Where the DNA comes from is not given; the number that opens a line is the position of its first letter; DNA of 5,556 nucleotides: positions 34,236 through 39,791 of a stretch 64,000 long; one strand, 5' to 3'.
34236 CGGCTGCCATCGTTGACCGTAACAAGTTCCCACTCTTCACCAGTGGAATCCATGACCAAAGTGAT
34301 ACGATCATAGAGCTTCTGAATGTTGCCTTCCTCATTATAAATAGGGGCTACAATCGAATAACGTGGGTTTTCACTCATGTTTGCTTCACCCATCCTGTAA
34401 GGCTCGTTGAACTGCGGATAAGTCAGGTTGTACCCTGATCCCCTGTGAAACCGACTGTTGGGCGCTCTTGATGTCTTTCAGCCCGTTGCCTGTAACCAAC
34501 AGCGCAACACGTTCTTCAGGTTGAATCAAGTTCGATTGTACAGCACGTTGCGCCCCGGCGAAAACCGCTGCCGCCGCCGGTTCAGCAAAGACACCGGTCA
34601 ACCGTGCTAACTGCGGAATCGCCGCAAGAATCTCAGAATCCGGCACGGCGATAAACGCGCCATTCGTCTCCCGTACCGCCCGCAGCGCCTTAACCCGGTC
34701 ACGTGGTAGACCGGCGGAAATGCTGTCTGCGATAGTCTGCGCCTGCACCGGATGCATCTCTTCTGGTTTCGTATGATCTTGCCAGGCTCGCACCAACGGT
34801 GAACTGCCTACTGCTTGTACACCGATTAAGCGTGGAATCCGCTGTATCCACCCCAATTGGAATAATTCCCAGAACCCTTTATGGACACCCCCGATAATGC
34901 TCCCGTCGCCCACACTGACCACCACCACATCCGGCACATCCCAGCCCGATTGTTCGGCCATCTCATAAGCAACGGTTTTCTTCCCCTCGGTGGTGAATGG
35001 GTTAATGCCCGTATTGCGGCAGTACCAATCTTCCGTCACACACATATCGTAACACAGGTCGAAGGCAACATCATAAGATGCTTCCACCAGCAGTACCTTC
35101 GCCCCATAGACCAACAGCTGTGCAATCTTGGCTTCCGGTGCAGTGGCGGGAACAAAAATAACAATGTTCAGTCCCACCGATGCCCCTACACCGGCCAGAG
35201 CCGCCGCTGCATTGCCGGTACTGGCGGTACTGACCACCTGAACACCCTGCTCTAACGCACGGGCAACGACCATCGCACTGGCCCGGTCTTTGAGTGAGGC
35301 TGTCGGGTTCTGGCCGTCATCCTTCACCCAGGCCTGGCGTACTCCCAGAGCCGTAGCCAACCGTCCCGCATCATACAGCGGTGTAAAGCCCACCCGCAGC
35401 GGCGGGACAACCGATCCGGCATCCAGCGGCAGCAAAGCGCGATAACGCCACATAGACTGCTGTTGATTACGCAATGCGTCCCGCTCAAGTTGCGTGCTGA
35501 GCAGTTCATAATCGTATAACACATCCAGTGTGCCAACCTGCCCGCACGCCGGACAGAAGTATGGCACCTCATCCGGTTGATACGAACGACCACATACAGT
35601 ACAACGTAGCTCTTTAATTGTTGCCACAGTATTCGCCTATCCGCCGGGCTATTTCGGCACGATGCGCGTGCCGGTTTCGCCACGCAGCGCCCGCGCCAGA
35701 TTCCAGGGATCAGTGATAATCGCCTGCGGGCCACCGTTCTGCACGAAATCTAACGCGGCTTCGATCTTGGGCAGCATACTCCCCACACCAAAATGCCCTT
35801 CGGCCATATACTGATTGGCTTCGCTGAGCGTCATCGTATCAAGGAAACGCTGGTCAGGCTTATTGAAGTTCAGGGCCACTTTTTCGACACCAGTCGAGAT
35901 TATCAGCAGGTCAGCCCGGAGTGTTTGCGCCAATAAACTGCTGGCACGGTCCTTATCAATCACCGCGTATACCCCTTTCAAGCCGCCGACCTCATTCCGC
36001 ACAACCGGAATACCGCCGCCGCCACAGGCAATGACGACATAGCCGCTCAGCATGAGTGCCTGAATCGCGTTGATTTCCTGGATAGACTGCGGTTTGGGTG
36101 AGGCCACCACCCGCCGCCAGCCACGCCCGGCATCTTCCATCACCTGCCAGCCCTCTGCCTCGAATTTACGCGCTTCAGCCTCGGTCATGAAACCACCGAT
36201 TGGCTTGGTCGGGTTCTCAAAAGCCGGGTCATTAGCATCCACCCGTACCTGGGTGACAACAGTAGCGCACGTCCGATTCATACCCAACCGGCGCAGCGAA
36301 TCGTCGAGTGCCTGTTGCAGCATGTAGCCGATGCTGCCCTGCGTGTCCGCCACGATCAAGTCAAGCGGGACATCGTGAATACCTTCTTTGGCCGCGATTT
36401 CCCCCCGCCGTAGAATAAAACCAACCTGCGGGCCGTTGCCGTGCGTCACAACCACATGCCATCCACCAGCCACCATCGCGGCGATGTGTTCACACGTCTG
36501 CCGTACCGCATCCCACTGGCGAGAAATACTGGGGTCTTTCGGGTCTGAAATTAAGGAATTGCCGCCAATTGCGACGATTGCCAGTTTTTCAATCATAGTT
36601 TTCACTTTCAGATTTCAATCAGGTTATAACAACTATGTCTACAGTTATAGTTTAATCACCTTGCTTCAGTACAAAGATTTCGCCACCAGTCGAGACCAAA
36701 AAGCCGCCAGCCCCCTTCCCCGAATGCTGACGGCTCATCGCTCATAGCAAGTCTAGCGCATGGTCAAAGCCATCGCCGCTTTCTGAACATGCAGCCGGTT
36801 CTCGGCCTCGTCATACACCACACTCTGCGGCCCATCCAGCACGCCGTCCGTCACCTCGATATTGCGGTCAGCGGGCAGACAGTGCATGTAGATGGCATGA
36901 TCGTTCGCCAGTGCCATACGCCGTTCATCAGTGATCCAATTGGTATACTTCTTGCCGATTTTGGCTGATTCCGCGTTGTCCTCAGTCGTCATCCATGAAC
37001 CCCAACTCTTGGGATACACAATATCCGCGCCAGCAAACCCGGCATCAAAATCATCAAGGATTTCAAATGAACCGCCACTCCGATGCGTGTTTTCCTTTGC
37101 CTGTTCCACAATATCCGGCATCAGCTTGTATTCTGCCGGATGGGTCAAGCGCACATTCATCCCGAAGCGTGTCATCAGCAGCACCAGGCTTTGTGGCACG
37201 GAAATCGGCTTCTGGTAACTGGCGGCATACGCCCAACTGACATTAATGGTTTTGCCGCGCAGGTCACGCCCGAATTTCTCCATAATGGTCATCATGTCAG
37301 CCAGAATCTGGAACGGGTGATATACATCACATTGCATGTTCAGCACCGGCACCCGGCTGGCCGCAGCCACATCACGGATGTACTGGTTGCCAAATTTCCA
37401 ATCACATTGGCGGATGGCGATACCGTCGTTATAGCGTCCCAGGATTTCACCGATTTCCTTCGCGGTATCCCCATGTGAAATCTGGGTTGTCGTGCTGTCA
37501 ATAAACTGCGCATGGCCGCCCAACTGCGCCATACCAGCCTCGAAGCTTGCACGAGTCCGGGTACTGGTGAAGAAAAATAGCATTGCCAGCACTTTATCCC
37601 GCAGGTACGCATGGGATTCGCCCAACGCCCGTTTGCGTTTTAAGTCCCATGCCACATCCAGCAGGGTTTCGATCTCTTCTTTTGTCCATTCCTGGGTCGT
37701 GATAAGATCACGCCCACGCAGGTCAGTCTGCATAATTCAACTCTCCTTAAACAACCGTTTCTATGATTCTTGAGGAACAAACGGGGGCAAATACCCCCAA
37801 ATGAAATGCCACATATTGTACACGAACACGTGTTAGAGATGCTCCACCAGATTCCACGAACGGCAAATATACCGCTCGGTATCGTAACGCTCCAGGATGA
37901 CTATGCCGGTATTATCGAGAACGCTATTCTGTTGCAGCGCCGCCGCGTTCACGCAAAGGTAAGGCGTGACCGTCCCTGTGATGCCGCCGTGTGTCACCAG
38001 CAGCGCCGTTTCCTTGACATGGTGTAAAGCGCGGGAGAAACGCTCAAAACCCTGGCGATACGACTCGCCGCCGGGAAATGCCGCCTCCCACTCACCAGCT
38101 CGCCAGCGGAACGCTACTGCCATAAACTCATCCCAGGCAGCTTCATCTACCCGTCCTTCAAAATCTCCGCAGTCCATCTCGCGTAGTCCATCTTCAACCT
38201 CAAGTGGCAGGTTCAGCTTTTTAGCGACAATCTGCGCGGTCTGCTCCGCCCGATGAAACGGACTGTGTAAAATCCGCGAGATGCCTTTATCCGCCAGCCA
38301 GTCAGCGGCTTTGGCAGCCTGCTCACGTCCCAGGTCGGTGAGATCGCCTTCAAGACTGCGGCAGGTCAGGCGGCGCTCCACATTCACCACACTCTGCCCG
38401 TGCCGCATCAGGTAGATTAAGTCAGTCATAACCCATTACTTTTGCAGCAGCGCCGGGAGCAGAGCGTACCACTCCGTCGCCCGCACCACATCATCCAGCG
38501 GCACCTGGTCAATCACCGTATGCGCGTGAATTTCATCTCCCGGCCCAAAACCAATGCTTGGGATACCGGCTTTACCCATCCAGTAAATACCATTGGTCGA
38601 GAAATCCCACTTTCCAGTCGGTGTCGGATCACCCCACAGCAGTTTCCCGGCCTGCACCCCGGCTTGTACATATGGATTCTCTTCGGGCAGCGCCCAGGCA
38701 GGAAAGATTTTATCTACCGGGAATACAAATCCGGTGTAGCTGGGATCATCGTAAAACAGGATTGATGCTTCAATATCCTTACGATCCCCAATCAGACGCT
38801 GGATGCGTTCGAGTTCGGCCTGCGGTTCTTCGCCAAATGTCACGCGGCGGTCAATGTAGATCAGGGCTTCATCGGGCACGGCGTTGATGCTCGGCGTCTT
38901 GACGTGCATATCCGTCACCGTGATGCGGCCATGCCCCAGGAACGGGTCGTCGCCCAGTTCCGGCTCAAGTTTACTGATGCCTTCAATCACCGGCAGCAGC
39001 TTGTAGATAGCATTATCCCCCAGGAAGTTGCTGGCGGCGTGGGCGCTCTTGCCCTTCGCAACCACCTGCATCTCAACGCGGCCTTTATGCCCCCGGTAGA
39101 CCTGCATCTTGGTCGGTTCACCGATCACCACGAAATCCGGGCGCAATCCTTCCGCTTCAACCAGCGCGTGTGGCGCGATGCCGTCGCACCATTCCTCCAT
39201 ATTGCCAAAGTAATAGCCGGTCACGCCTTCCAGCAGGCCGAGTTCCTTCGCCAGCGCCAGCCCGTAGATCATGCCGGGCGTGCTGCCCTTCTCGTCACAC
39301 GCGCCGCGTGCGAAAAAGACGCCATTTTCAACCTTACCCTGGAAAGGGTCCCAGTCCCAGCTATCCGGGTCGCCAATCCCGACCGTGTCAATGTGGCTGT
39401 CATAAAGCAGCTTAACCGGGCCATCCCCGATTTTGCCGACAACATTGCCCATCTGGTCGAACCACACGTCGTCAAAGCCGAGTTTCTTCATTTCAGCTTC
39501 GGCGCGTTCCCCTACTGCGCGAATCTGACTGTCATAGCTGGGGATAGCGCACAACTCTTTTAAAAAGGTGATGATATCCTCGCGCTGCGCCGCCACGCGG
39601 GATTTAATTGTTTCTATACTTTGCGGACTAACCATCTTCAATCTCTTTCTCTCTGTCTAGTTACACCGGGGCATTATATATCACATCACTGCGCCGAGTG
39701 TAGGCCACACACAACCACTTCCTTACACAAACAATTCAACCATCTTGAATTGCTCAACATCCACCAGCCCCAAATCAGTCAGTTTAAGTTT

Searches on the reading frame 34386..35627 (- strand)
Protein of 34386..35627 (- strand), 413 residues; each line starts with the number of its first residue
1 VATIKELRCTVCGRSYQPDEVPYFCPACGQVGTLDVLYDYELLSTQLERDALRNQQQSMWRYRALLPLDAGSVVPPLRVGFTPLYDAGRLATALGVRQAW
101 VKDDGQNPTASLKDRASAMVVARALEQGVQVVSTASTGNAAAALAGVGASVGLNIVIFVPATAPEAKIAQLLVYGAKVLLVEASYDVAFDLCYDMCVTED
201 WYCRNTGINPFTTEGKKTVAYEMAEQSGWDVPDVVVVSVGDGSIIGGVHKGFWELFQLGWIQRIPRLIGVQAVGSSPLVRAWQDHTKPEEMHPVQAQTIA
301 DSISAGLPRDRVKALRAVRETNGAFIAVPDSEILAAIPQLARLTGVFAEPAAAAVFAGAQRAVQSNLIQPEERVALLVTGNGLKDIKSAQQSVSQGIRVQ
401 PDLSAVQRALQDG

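Call 93: search_protein_families(library=pfam, proteins=[window:34386-35627:-], max_evalue=0.00001)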
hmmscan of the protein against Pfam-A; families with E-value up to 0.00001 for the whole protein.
window:34386-35627:- (413 aa): 1 family
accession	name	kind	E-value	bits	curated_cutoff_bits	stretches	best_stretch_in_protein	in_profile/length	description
PF00291.31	PALP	-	1e-73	248.7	35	1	79-380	5-295/295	Pyridoxal-phosphate dependent enzyme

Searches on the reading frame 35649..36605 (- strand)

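Call 94: search_protein_families(library=pfam, proteins=[window:35649-36605:-], max_evalue=0.00001)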
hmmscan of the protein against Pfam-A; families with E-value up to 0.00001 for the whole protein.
window:35649-36605:- (318 aa): 1 family
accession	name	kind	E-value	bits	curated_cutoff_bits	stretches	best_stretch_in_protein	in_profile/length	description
PF00696.33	AA_kinase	-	6.9e-27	95.1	24.9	1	7-299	1-234/234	Amino acid kinase family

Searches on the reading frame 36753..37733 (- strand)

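Call 94: search_protein_families(library=pfam, proteins=[window:36753-37733:-], max_evalue=0.00001)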
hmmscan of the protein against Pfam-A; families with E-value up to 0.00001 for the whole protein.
window:36753-37733:- (326 aa): 2 families
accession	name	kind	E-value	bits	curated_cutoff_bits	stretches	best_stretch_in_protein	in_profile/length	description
PF02729.26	OTCace_N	-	1.2e-40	139.4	29.9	1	8-152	1-148/148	Aspartate/ornithine carbamoyltransferase, carbamoyl-P binding domain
PF00185.30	OTCace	-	3.1e-38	131.7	29.4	1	179-323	15-156/157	Aspartate/ornithine carbamoyltransferase, Asp/Orn binding domain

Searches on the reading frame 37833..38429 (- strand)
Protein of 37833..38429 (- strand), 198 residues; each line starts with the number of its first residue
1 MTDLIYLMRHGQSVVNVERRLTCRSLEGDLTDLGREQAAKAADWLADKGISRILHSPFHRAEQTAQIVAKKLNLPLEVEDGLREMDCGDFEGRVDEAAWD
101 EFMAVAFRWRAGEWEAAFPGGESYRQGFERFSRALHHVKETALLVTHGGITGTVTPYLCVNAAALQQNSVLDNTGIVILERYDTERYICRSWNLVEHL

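Call 94: search_protein_families(library=pfam, proteins=[window:37833-38429:-], max_evalue=0.00001)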
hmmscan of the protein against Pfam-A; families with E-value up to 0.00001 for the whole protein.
window:37833-38429:- (198 aa): 1 family
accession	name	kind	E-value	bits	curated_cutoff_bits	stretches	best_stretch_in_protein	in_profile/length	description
PF00300.27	His_Phos_1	-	1.2e-41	142.9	21.7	1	5-193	1-192/194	Histidine phosphatase superfamily (branch 1)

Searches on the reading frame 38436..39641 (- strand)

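Call 94: search_protein_families(library=pfam, proteins=[window:38436-39641:-], max_evalue=0.00001)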
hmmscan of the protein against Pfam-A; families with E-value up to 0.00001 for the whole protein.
window:38436-39641:- (401 aa): 2 families
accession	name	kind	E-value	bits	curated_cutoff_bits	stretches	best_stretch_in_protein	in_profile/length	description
PF01546.33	Peptidase_M20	-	2.9e-16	60.5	24.6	1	81-395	3-203/206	Peptidase family M20/M25/M40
PF07687.19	M20_dimer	-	4.1e-13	49.7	21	1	184-287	2-102/107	Peptidase dimerisation domain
